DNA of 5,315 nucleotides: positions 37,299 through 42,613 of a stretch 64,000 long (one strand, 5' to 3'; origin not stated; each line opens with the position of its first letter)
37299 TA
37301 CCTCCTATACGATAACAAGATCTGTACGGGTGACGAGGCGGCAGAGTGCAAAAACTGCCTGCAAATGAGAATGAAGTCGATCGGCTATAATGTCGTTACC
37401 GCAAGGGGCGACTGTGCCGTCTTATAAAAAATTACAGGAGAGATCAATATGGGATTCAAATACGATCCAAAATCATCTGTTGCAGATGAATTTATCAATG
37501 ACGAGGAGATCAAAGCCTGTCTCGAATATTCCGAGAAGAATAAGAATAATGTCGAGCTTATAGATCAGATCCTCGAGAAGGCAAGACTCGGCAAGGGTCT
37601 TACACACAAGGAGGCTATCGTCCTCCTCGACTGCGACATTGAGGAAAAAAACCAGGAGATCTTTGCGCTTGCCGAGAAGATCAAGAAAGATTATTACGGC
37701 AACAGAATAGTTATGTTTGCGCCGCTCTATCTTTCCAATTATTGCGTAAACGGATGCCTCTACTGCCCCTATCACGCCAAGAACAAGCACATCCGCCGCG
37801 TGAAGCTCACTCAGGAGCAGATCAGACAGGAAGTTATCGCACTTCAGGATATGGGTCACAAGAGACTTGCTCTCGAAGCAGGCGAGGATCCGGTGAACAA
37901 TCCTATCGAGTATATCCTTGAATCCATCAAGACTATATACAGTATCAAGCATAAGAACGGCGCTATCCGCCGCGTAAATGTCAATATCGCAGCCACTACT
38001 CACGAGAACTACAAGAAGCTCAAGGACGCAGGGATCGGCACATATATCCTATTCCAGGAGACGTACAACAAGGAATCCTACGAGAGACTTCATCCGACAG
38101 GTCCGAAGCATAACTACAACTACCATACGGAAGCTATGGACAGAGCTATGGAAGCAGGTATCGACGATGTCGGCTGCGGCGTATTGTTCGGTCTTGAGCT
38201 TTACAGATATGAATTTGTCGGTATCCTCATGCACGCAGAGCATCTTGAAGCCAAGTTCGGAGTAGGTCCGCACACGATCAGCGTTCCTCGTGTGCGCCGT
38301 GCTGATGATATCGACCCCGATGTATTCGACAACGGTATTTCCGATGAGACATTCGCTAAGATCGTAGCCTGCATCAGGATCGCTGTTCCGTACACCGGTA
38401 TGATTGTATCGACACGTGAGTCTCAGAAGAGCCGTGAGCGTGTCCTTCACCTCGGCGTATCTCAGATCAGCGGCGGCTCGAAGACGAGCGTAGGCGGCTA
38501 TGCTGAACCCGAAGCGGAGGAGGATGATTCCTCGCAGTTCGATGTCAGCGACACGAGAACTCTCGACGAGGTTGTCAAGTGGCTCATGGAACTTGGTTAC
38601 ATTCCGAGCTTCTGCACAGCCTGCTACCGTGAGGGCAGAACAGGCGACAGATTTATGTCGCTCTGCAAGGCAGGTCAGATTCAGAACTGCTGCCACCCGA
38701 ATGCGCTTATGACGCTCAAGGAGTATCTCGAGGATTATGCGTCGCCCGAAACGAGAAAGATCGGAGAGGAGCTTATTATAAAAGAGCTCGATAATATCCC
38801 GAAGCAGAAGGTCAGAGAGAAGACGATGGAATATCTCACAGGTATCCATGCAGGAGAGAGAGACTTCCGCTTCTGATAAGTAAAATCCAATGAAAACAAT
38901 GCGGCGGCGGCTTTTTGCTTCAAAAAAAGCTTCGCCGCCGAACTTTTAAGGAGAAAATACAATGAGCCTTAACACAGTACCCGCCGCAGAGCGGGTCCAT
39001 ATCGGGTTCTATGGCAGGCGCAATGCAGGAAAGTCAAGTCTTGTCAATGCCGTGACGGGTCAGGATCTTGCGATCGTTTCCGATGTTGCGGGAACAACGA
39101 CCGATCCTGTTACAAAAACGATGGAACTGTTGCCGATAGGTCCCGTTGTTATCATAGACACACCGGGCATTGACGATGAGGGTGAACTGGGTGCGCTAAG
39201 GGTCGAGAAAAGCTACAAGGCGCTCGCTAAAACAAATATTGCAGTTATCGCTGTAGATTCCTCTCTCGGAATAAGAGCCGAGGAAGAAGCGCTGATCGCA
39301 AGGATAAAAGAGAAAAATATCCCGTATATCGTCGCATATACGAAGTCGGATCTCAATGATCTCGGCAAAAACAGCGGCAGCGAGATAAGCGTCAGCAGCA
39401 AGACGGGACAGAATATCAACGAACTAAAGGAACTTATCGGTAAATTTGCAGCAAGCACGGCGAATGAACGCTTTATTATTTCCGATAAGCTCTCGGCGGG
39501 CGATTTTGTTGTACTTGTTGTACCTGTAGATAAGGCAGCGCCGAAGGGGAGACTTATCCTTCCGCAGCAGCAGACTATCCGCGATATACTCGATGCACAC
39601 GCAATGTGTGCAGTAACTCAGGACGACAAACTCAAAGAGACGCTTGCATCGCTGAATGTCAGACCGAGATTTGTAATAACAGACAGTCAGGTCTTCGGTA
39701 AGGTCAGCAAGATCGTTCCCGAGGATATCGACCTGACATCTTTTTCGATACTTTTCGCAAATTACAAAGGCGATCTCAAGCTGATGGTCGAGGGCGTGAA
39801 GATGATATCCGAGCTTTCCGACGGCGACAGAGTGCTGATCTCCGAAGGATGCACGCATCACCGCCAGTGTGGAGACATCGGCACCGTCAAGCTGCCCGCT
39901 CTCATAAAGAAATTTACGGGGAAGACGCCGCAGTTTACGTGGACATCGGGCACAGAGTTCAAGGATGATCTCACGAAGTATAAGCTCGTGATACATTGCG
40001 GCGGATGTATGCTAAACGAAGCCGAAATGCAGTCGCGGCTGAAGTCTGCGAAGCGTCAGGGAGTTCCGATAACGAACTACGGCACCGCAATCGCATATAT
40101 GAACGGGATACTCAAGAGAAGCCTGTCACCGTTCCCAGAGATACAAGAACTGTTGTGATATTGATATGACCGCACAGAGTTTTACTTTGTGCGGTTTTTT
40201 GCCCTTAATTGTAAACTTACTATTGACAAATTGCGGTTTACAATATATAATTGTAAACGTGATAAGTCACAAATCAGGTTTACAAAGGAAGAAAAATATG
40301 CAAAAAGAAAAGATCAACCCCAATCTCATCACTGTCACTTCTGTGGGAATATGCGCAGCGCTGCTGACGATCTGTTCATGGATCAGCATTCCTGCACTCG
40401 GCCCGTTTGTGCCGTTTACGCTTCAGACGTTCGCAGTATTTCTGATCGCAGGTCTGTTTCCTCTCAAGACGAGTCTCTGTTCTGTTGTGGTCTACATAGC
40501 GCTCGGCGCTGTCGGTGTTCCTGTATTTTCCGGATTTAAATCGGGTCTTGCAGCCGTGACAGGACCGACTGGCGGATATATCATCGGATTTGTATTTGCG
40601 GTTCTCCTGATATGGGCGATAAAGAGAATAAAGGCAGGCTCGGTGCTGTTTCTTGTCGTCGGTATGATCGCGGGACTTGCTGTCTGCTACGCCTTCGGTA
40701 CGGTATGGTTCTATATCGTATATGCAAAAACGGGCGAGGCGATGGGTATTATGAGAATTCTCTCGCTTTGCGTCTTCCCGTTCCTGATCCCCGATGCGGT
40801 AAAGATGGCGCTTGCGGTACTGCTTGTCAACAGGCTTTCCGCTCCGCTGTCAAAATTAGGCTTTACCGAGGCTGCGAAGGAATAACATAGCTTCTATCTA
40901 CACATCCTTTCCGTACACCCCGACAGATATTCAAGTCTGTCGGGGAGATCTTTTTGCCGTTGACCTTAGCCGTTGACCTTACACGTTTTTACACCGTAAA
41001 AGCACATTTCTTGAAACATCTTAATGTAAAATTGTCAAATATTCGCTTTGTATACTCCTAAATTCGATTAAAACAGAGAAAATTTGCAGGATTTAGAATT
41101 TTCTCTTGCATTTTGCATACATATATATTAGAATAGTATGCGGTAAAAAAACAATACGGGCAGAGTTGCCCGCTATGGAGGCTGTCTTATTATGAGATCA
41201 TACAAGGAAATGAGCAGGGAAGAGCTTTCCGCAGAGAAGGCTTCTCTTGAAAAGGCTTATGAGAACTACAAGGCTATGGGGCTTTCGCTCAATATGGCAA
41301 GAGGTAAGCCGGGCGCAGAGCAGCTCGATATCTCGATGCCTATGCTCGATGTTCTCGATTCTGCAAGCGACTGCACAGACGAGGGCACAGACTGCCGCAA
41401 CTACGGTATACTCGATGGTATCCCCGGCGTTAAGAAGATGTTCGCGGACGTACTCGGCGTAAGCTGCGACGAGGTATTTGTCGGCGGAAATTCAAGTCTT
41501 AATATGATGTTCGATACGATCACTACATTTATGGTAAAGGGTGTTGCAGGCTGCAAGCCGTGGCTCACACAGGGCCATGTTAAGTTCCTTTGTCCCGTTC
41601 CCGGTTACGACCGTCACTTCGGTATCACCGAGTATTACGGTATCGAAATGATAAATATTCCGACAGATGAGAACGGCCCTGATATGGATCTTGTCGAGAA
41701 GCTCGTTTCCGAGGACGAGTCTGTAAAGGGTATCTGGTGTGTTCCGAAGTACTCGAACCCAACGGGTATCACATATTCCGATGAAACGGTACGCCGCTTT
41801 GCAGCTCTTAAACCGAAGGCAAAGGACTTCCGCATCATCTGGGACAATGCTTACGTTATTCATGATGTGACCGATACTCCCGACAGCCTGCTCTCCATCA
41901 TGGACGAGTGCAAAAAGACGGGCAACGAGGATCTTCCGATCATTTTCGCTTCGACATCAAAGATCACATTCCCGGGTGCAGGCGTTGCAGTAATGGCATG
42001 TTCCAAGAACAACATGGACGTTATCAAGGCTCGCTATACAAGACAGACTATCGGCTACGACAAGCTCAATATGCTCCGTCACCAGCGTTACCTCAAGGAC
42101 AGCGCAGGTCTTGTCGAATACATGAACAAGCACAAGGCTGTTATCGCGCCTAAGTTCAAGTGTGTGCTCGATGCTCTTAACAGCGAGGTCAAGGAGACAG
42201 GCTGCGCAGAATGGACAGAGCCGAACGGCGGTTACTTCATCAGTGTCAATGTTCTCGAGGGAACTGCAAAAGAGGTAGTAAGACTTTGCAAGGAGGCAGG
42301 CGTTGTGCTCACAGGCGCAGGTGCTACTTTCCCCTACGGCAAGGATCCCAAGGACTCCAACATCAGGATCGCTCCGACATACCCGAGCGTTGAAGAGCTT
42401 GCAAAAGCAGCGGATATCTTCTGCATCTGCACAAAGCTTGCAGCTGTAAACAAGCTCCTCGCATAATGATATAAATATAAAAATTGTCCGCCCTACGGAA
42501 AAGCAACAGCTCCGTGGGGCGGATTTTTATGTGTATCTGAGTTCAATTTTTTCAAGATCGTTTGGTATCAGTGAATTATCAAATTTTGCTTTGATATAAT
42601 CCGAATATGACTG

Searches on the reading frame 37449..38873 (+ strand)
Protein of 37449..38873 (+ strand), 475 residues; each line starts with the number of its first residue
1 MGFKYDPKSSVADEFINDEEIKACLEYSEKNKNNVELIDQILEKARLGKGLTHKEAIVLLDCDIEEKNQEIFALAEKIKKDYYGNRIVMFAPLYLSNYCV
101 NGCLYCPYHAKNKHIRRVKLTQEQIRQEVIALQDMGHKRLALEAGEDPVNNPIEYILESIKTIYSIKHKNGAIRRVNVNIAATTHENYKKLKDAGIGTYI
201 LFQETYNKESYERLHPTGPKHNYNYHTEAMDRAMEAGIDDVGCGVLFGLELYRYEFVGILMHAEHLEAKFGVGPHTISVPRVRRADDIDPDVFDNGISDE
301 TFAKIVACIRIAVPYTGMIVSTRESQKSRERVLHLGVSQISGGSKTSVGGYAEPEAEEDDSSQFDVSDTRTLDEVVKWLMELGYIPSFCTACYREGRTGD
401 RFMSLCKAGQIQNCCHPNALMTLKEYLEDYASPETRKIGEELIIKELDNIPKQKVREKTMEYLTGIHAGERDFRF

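Call 49: search_protein_families(library=pfam, proteins=[window:37449-38873:+], max_evalue=0.00001)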
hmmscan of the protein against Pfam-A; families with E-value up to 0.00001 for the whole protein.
window:37449-38873:+ (475 aa): 2 families
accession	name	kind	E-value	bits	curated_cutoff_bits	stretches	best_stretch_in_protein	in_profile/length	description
PF06968.18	BATS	-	6.1e-19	68.4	22.2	1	278-384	1-87/88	Biotin and Thiamin Synthesis associated domain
PF04055.27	Radical_SAM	-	2.6e-18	67.2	29.5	1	95-248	3-150/166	Radical SAM superfamily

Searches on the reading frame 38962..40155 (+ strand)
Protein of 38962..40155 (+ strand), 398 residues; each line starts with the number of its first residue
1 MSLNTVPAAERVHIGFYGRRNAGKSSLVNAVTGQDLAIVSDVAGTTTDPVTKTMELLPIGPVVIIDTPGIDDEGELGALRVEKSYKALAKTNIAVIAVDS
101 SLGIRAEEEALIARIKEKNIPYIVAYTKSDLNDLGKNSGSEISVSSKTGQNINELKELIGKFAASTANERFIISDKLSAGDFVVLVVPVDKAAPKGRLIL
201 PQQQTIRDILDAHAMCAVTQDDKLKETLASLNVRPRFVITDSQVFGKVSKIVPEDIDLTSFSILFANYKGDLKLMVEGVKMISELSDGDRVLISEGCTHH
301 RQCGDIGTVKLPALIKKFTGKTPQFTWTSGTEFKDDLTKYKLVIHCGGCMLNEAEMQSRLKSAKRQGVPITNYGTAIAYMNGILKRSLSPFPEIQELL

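Call 49: search_protein_families(library=pfam, proteins=[window:38962-40155:+], max_evalue=0.00001)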
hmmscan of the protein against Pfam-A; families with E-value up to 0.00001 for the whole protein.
window:38962-40155:+ (398 aa): 5 families
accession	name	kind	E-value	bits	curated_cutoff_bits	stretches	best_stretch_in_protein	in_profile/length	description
PF18133.7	HydF_tetramer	-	6.5e-49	165.1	22.6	1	274-390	2-118/118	Hydrogen maturase F tetramerization domain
PF18128.7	HydF_dimer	-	2e-40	137.3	23.4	1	172-270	1-99/99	Hydrogen maturase F dimerization domain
PF01926.29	MMR_HSR1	-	7.6e-23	81.2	21.9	1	14-128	2-113/113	50S ribosome-binding GTPase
PF00350.29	Dynamin_N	-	5.7e-07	30.1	27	0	14-45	1-32/168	Dynamin family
PF02421.24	FeoB_N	-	9.6e-06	25.6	27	0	14-130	3-116/156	Ferrous iron transport protein B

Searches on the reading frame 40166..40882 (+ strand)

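Call 61: search_protein_families(library=pfam, proteins=[window:40166-40882:+], max_evalue=0.0001)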
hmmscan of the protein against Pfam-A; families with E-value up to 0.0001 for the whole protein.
window:40166-40882:+ (239 aa): 1 family
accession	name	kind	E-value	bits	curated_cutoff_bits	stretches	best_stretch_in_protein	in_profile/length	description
PF02632.19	BioY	-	2.4e-38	131.7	25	1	81-224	3-138/140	BioY family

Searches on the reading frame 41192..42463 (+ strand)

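Call 61: search_protein_families(library=pfam, proteins=[window:41192-42463:+], max_evalue=0.0001)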
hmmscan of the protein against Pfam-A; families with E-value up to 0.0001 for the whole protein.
window:41192-42463:+ (424 aa): 2 families
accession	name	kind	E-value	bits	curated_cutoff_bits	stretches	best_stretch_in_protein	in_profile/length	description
PF12897.13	Asp_aminotransf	-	2.8e-155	517.7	27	1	7-422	1-417/421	Aspartate amino-transferase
PF00155.27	Aminotran_1_2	-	3.1e-10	40.2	19.7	1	51-408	19-359/361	Aminotransferase class I and II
